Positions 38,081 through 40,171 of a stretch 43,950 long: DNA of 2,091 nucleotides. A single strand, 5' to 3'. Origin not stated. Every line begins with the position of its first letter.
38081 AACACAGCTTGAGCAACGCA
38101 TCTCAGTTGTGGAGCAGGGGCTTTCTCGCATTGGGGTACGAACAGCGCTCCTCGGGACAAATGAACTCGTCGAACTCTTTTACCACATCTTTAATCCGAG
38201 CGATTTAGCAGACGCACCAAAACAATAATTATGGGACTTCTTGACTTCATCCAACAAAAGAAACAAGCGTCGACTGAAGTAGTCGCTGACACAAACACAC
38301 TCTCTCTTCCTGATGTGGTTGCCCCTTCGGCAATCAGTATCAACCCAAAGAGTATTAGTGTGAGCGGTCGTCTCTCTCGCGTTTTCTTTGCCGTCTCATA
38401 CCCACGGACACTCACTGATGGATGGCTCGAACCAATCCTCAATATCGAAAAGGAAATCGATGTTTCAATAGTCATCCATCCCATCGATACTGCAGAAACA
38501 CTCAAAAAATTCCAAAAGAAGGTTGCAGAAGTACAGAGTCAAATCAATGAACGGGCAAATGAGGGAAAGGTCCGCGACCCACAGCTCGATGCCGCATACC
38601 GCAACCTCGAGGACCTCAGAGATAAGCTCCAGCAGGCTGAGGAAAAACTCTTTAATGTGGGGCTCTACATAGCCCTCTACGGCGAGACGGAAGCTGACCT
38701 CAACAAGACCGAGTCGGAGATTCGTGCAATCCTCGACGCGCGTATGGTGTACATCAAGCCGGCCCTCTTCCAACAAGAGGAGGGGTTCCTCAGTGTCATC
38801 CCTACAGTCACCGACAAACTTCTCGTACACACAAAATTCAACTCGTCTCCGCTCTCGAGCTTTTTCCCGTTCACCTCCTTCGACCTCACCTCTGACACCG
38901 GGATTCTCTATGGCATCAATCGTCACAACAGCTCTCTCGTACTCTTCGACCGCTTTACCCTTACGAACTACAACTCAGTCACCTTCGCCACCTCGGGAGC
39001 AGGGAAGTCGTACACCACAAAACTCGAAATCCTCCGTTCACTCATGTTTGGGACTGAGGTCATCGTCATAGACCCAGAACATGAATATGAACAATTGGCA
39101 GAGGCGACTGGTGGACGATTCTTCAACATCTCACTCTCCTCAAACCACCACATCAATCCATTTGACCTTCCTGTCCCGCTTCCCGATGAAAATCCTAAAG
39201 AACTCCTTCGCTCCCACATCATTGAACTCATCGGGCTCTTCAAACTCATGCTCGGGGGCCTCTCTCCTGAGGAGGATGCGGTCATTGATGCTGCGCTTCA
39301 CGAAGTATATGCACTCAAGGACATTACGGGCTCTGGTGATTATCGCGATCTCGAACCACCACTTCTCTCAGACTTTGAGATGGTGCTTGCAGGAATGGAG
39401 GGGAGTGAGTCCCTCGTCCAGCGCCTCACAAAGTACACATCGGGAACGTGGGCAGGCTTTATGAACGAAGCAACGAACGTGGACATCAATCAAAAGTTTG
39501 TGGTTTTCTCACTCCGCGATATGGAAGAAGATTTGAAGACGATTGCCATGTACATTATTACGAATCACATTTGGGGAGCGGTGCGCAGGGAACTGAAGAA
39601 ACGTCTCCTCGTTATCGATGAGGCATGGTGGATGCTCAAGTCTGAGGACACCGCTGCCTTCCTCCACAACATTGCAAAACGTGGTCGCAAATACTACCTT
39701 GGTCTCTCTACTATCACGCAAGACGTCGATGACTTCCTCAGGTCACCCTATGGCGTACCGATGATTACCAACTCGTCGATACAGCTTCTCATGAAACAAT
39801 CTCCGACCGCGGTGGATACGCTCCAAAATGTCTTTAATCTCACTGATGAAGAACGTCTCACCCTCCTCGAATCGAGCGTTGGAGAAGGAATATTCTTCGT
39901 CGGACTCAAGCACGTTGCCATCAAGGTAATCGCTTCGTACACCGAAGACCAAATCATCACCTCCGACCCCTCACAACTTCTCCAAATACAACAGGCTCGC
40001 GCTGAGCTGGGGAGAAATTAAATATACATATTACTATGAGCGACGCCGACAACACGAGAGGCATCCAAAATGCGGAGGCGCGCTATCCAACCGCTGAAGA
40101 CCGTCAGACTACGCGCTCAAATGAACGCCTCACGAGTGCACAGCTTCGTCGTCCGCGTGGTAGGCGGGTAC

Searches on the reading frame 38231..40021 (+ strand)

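Call 12: search_protein_families(library=pfam, proteins=[window:38231-40021:+], max_evalue=0.01)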
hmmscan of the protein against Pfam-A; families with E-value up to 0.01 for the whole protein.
window:38231-40021:+ (596 aa): 4 families
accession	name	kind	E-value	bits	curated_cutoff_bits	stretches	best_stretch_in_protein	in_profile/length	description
PF19044.6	P-loop_TraG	-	3.1e-26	92.4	25.8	1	242-546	25-343/413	TraG P-loop domain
PF12846.13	AAA_10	-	5.7e-11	42.5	27.5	2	246-307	21-85/362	AAA-like domain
PF01935.23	DUF87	-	1e-07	32.7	23.2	1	252-314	29-93/220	Helicase HerA, central domain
PF11130.14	TraC_F_IV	-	0.00032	20.3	28.1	1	112-192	286-373/375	TraC protein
